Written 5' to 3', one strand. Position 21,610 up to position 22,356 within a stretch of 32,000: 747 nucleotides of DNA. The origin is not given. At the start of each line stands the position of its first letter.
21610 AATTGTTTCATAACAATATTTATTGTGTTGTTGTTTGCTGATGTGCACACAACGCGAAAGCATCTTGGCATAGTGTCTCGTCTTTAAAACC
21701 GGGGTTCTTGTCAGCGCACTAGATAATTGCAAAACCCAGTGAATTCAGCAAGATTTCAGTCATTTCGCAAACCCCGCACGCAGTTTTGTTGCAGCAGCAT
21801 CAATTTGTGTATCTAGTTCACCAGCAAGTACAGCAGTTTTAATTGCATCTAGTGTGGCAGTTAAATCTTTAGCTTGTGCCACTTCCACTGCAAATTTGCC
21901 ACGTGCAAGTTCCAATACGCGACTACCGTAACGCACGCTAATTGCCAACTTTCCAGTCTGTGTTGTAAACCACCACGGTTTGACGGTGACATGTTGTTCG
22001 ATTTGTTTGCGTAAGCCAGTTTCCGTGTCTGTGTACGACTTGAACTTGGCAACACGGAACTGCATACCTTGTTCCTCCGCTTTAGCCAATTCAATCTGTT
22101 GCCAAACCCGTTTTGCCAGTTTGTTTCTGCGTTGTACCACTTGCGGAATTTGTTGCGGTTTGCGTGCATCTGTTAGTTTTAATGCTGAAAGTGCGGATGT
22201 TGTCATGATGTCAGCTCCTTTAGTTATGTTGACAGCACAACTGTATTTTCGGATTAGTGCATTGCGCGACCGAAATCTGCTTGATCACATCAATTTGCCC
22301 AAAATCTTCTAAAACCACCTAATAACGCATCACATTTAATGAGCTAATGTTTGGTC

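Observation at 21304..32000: Two related islands flank porin 2 in mirror orientation, with both integrases abutting the porin and reading outward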

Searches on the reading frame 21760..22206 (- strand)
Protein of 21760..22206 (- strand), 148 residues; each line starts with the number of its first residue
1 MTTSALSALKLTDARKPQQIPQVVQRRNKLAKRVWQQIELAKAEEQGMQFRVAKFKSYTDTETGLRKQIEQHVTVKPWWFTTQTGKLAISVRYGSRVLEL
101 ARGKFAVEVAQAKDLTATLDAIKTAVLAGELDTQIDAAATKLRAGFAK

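Call 5: search_protein_families(library=pfam, max_evalue=0.01, proteins=[window:21760-22206:-])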
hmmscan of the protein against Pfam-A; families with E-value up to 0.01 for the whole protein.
window:21760-22206:- (148 aa): 1 family
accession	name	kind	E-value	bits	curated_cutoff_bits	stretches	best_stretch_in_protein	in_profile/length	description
PF20346.3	DUF6641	-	5.2e-11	43.2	27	1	12-132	25-140/143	Family of unknown function (DUF6641)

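Call 6: search_protein_families(library=ncbifam, max_evalue=0.01, proteins=[window:21760-22206:-])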
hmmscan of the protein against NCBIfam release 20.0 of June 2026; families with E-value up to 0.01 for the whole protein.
window:21760-22206:- (148 aa): 0 families

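Call 12: search_protein_families(library=phrogs, max_evalue=0.01, proteins=[window:21760-22206:-])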
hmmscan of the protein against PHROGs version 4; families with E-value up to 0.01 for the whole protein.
window:21760-22206:- (148 aa): 1 family
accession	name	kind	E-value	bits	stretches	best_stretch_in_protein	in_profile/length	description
phrog_31551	-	unknown function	7.4e-23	82.3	1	3-140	9-147/155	-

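Call 13: search_protein_families(library=padloc, max_evalue=0.01, proteins=[window:21760-22206:-])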
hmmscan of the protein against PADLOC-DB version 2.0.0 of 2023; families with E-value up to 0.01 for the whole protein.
window:21760-22206:- (148 aa): 0 families

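Call 15: search_dna_similar(query=window:21760-22206:-, collection=phages, mode=protein, max_evalue=0.001)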
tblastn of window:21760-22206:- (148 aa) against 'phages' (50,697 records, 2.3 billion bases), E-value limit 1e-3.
No match.

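Call 16: search_dna_similar(query=window:21760-22206:-, collection=plasmids, mode=protein, max_evalue=0.001)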
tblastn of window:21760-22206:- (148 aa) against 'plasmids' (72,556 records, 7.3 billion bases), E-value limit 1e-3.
Records with a match: 6; places in all: 6; records where one place covers at least 80% of the query: 1.
Best place of each record, by identity: <60% 6.
By first word of the organism name: Aeromonas 4; Azospirillum 1; uncultured 1.
By predicted mobility (MOB-suite, as given by PLSDB): conjugative 4; non-mobilizable 2.
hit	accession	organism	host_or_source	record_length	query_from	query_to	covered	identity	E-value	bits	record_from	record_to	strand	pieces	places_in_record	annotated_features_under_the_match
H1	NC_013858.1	Azospirillum sp. B510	-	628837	2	137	92%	26.5%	1e-5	50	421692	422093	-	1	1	hypothetical protein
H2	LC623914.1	uncultured bacterium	-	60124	53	101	33%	51.0%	6e-6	52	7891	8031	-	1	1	none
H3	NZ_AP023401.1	Aeromonas hydrophila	-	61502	53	101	33%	51.0%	6e-6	52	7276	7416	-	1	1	none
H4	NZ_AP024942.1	Aeromonas caviae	-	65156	53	101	33%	51.0%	6e-6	52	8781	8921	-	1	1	none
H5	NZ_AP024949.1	Aeromonas caviae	-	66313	53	101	33%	51.0%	6e-6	52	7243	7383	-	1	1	none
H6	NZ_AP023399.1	Aeromonas hydrophila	-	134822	53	101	33%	51.0%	6e-6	52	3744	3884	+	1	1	none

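Call 17: find_homologous_proteins(query=window:21760-22206:-, max_evalue=0.001)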
Query window:21760-22206:- (148 aa): 2070 proteins with E <= 0.001 among 2129 candidates; the best 120 are listed.
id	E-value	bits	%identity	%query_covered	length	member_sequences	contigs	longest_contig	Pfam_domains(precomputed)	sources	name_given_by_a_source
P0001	4.9e-80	284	93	99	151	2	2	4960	PF20346.3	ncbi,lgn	-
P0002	6.2e-79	280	90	99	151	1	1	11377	PF20346.3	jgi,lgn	jgi:hypothetical protein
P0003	1.5e-78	279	90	98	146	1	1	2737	PF20346.3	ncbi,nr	ncbi:MAG: hypothetical protein B7Y05_14985 [Polynucleobacter sp. 24-46-87]|nr:MAG: hypothetical prot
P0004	2.5e-77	275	88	99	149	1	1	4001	PF20346.3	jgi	-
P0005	3.0e-77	275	88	99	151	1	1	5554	PF20346.3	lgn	-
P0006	9.2e-77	273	88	99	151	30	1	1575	PF20346.3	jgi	jgi:hypothetical protein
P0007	2.4e-76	272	89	99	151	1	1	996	PF20346.3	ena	-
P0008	3.4e-76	271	87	99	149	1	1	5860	PF20346.3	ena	-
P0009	2.0e-74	266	85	99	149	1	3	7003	PF20346.3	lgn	-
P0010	3.2e-74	265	86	99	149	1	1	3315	PF20346.3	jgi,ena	-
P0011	4.1e-74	265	88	100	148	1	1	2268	PF20346.3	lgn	-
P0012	5.1e-74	264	83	100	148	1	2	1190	PF20346.3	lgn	-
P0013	5.9e-74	264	86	99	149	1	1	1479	PF20346.3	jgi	-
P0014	7.6e-74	264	86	100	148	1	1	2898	PF20346.3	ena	-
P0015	1.0e-73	263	86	100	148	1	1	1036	PF20346.3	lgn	-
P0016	1.2e-73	263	86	100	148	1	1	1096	PF20346.3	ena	-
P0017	1.1e-72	260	86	100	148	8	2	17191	PF20346.3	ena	-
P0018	1.3e-72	260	85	100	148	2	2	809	PF20346.3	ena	-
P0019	1.4e-72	260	85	98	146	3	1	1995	PF20346.3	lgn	-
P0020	1.4e-72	260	86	100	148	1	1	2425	PF20346.3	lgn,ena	-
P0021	1.4e-72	260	84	100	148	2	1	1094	PF20346.3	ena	-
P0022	2.1e-72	259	83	99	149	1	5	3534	PF20346.3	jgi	jgi:hypothetical protein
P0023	2.4e-72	259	86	98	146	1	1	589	PF20346.3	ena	-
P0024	2.8e-72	259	85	100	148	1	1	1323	PF20346.3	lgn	-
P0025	3.0e-72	259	86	98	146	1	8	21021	PF20346.3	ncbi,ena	-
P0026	3.3e-72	258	85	100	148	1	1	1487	PF20346.3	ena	-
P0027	4.6e-72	258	84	98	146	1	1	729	PF20346.3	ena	-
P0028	5.4e-72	258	82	99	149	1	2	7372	PF20346.3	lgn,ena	-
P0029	9.1e-72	257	84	98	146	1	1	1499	PF20346.3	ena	-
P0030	1.1e-71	257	84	98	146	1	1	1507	PF20346.3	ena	-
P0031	1.1e-71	257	84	99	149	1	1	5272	PF20346.3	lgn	-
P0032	1.3e-71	257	83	98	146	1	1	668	PF20346.3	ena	-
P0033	1.9e-71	256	83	98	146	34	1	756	PF20346.3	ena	-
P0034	2.1e-71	256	83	99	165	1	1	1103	PF20346.3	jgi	-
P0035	3.5e-71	255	83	98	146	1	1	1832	PF20346.3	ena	-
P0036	4.8e-71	255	83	98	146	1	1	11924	PF20346.3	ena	-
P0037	5.9e-71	254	82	99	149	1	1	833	PF20346.3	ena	-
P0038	6.1e-71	254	85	98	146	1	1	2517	PF20346.3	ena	-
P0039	6.4e-71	254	84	98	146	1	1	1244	PF20346.3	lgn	-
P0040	8.3e-71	254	84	98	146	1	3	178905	PF20346.3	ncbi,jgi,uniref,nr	ncbi:DUF6641 family protein [Polynucleobacter sphagniphilus]|jgi:hypothetical protein|uniref:Unchara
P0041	1.3e-70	253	84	98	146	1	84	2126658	PF20346.3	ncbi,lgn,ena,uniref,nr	ncbi:hypothetical protein M2131_001075 [Polynucleobacter sphagniphilus]|uniref:DUF6641 family protei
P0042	1.3e-70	253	80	100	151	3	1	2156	PF20346.3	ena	-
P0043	2.3e-70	252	83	98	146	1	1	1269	PF20346.3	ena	-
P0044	3.5e-70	252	83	98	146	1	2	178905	PF20346.3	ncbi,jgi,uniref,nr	ncbi:DUF6641 family protein [Polynucleobacter sphagniphilus]|jgi:hypothetical protein|uniref:Unchara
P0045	3.7e-70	252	83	98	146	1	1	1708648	PF20346.3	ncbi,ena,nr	ncbi:hypothetical protein G6723_00650 [Polynucleobacter paneuropaeus]|nr:hypothetical protein G6723_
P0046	1.1e-69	250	83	98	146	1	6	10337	PF20346.3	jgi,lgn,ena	-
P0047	1.2e-69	250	80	100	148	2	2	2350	PF20346.3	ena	-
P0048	1.3e-69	250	83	98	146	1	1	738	PF20346.3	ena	-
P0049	2.7e-69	249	82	99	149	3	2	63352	PF20346.3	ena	-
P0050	4.9e-69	248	79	99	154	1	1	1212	PF20346.3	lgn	-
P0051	5.4e-69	248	83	98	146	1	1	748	PF20346.3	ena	-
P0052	6.7e-69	248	83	98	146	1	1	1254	PF20346.3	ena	-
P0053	9.6e-69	247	82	98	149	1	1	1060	PF20346.3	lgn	-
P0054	1.2e-68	247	79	99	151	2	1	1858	PF20346.3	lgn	-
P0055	1.6e-68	247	81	98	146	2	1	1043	PF20346.3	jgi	jgi:hypothetical protein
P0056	1.8e-68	246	82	98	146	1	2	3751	PF20346.3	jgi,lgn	jgi:hypothetical protein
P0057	2.1e-68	246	81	100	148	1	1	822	PF20346.3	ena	-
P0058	3.8e-68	245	81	98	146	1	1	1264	PF20346.3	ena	-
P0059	5.0e-68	245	77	99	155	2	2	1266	PF20346.3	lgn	-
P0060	6.3e-68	245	81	98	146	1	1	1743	PF20346.3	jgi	jgi:hypothetical protein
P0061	6.8e-68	245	78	99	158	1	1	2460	PF20346.3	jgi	jgi:uncharacterized protein (DUF111 family)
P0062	7.2e-68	244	80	100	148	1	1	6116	PF20346.3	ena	-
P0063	8.3e-68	244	80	98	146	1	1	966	PF20346.3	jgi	-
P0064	8.4e-68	244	78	99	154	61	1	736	PF20346.3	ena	-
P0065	1.1e-67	244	81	98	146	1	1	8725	PF20346.3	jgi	jgi:hypothetical protein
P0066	1.4e-67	244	79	98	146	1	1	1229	PF20346.3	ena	-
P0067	1.6e-67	243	81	98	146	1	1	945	PF20346.3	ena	-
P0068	1.9e-67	243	80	98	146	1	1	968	PF20346.3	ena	-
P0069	2.2e-67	243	76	100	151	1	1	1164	PF20346.3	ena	-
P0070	2.4e-67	243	77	98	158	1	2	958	PF20346.3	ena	-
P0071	3.9e-67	242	79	97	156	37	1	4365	PF20346.3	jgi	jgi:hypothetical protein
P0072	5.8e-67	242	77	99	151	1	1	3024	PF20346.3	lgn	-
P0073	6.3e-67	241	75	97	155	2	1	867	PF20346.3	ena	-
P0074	7.1e-67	241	80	98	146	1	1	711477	PF20346.3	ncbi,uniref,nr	ncbi:hypothetical protein M2124_000100 [Polynucleobacter sphagniphilus]|uniref:DUF6641 family protei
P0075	7.2e-67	241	79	98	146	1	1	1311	PF20346.3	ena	-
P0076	7.8e-67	241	79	98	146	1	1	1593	PF20346.3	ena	-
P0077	9.9e-67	241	78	99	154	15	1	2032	PF20346.3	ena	-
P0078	1.3e-66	240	76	100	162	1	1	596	PF20346.3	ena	-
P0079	1.6e-66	240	59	75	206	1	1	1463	PF20346.3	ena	-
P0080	2.0e-66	240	79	98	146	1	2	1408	PF20346.3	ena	-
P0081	3.7e-66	239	77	100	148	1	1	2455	PF20346.3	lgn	-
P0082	4.2e-66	239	77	98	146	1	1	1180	PF20346.3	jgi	-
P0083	6.4e-66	238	79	98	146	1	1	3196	PF20346.3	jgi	jgi:hypothetical protein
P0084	7.3e-66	238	80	98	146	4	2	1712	PF20346.3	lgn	-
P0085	1.4e-65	237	79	98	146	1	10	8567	PF20346.3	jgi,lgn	-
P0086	1.5e-65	237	75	97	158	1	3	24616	PF20346.3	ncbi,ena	-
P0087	1.6e-65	237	78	99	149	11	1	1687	PF20346.3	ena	-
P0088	1.7e-65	237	75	99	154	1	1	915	PF20346.3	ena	-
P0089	1.8e-65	237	78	99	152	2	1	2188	PF20346.3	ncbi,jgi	jgi:hypothetical protein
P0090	2.0e-65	237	76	97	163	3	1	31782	PF20346.3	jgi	jgi:hypothetical protein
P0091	2.9e-65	236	78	100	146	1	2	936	PF20346.3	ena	-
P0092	4.0e-65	236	76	92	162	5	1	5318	PF20346.3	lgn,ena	-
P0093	7.3e-65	235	75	99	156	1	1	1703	PF20346.3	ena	-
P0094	2.1e-64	233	75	99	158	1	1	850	PF20346.3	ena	-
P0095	2.5e-64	233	76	98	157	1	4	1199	PF20346.3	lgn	-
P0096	2.7e-64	233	75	99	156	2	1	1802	PF20346.3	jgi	-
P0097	5.2e-64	232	73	99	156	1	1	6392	PF20346.3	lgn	-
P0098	8.2e-64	231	75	98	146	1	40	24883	PF20346.3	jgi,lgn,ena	-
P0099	9.2e-64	231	77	98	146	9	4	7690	PF20346.3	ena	-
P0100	1.1e-63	231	76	98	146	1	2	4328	PF20346.3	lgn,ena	-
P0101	1.4e-63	231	75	99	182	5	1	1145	PF20346.3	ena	-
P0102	1.4e-63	231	76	98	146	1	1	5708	PF20346.3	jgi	-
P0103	9.3e-63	228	74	98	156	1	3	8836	PF20346.3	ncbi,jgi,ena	jgi:hypothetical protein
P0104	2.2e-61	223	72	98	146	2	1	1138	PF20346.3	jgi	-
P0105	5.5e-61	222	71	97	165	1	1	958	PF20346.3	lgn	-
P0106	6.7e-61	222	79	88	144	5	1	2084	PF20346.3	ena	-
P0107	7.1e-61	222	72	98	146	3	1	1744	PF20346.3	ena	-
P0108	1.0e-59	218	72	97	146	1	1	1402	PF20346.3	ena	-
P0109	7.1e-59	215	71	100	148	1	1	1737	PF20346.3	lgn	-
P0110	8.8e-59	215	74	97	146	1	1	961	PF20346.3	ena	-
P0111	4.4e-58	213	82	85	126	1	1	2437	PF20346.3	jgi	jgi:hypothetical protein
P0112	1.0e-57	212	70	98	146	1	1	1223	PF20346.3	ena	-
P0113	8.0e-57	209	72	97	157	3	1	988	PF20346.3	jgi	jgi:hypothetical protein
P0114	1.0e-56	208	69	97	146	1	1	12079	PF20346.3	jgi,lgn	-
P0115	1.6e-56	208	69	98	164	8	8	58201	PF20346.3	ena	-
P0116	4.7e-56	206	65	99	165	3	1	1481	PF20346.3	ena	-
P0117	8.3e-56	205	67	98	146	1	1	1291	PF20346.3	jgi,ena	-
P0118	1.1e-55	205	68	100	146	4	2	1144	PF20346.3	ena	-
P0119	1.2e-55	205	67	100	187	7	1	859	PF20346.3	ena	-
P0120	1.3e-55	205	68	98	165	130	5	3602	PF20346.3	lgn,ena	-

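Call 19: find_encoding_contigs(protein=P0041, flank=10000, max_places=4)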
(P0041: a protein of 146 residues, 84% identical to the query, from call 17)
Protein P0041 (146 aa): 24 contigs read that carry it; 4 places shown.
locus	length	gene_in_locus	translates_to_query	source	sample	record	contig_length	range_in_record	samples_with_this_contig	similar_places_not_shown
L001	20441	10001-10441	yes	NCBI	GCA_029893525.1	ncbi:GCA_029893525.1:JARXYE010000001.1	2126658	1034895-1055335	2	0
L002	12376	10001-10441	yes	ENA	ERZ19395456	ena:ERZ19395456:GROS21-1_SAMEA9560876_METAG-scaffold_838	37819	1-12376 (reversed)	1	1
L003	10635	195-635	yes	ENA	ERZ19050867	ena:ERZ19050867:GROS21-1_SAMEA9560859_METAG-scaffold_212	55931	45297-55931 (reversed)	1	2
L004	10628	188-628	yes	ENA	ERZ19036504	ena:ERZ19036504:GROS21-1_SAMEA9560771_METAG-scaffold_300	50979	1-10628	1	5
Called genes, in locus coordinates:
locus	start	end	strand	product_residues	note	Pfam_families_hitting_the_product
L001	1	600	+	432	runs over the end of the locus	PF13102:Phage_int_SAM_5 (weak)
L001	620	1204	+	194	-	-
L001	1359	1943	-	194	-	PF00589:Phage_integrase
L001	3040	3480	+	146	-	PF20346:DUF6641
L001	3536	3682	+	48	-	-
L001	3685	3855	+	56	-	-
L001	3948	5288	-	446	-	PF00267:Porin_1 (faint), PF13609:Porin_4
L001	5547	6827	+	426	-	PF13102:Phage_int_SAM_5 (weak), PF14659:Phage_int_SAM_3 (faint)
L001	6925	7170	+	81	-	-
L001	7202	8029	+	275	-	-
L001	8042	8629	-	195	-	PF00589:Phage_integrase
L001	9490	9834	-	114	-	-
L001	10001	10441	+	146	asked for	PF20346:DUF6641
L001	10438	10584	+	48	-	-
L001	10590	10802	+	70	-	-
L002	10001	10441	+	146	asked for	PF20346:DUF6641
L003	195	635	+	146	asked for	PF20346:DUF6641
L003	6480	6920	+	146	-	PF20346:DUF6641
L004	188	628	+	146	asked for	PF20346:DUF6641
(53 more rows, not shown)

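Call 20: find_encoding_contigs(protein=P0045, flank=10000, max_places=3)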
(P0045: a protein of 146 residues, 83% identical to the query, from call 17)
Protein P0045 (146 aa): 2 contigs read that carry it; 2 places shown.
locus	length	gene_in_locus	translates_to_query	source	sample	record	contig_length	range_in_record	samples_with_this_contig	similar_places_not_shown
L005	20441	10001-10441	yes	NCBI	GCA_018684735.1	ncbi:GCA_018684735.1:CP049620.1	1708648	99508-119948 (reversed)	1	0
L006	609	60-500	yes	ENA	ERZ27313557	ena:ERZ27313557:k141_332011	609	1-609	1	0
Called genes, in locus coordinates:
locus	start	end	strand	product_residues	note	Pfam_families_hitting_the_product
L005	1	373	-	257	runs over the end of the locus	PF02167:Cytochrom_C1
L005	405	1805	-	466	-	PF00033:Cytochrome_B, PF13631:Cytochrom_B_N_2, PF00032:Cytochrom_B_C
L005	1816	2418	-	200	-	PF10399:UCR_Fe-S_N, PF00355:Rieske (weak)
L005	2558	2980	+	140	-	PF01741:MscL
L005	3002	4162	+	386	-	PF00089:Trypsin, PF10459:Peptidase_S46 (faint), PF13365:Trypsin_2, PF00595:PDZ, PF13180:PDZ_2, PF17820:PDZ_6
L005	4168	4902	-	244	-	PF02463:SMC_N (weak), PF13175:AAA_15 (faint), PF00005:ABC_tran, PF13304:AAA_21 (faint)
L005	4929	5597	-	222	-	PF00528:BPD_transp_1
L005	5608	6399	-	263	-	PF00528:BPD_transp_1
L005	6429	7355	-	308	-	PF00497:SBP_bac_3, PF09084:NMT1 (weak), PF12974:Phosphonate-bd, PF16868:NMT1_3 (weak)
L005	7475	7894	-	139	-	PF13844:Glyco_transf_41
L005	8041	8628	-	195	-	PF00589:Phage_integrase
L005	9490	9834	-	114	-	-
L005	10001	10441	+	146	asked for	PF20346:DUF6641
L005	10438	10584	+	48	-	-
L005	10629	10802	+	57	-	-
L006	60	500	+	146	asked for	PF20346:DUF6641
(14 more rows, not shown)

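Call 23: find_related_loci(query=A1, collection=genome_contigs, flank=10000)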
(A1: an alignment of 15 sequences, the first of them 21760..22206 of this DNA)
Query A1 (148 aa) in genome_contigs; peptide patterns used: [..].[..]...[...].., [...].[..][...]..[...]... (x = any residue, [..] = any of these).
311 stretches matched a pattern; 26 encode a relative of the query (tblastn E <= 1e-3); 26 distinct loci.
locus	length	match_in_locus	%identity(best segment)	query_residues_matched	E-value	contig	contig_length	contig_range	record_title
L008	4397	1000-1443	99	1-148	1e-94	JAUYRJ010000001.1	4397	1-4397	MAG: Polynucleobacter sp. isolate C5_concoct.bin.94 C5_k141_105432, whole genome shotgun sequence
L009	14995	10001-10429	75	6-148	2e-71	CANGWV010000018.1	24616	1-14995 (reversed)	MAG: Burkholderiaceae bacterium isolate RE-15aug16-169 genome assembly, contig: RE-15aug16-C2256, whole genome shotgun s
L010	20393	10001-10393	77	18-148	1e-64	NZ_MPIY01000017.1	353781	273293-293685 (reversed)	Polynucleobacter sphagniphilus strain MWH-Weng1-1 2574185743, whole genome shotgun sequence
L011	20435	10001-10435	68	4-148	1e-63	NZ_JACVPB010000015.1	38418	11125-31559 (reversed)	Polynucleobacter sp. AP-Reno-20A-A9 NODE_15_length_38418_cov_96.14841, whole genome shotgun sequence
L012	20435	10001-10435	68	4-148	3e-63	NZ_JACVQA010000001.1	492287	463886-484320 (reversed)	Polynucleobacter sp. UK-Gri1-W3 2634493319, whole genome shotgun sequence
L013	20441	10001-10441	65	2-148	1e-62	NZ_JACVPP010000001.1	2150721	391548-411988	Polynucleobacter sp. MWH-HuK1 2608692706, whole genome shotgun sequence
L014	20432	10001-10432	63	1-146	3e-56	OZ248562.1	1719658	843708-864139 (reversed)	Burkholderiaceae bacterium isolate RE-1 genome assembly, chromosome: RE-1-c1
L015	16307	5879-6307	62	6-148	2e-55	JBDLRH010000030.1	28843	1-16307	MAG: Pseudomonadota bacterium isolate icacos_2019_sw_WHONDRS-S19S_0094_B_bin.161 scaffold_235326, whole genome shotgun s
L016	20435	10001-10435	62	1-147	1e-54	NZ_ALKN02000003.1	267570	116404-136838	Limnohabitans sp. Rim28 LimC-Rim28-C3, whole genome shotgun sequence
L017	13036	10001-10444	61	1-148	9e-55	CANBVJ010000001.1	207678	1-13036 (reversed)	MAG: Comamonadaceae bacterium isolate JR-MC-B-240519-59 genome assembly, contig: JR-MC-B-240519-C3, whole genome shotgun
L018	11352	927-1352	63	4-146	2e-54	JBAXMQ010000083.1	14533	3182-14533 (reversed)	MAG: Betaproteobacteria bacterium isolate ELA457 MAG457_83, whole genome shotgun sequence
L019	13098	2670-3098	63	6-148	1e-54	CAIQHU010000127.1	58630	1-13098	MAG: uncultured beta proteobacterium isolate Loclat_bin-11592 genome assembly, contig: bin-11592:127/197, whole genome s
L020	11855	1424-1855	61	1-146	5e-54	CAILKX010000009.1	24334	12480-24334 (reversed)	MAG: uncultured Curvibacter sp. isolate C24_bin-2693 genome assembly, contig: bin-2693:009/173, whole genome shotgun seq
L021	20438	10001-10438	60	1-146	4e-54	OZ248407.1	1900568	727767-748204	Burkholderiaceae bacterium isolate MaE-M4 genome assembly, chromosome: MaE-M4-c1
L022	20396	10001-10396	61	17-148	3e-54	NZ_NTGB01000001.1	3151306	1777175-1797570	Polynucleobacter rarus strain MT-CBb6A5 Ga0100209_11, whole genome shotgun sequence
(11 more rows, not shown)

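Call 49: search_solved_structures(query=A1, max_evalue=1)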
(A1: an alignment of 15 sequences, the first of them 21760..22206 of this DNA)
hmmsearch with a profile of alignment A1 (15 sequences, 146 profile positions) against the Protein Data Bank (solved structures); distinct sequences matched with E-value up to 1: 0.
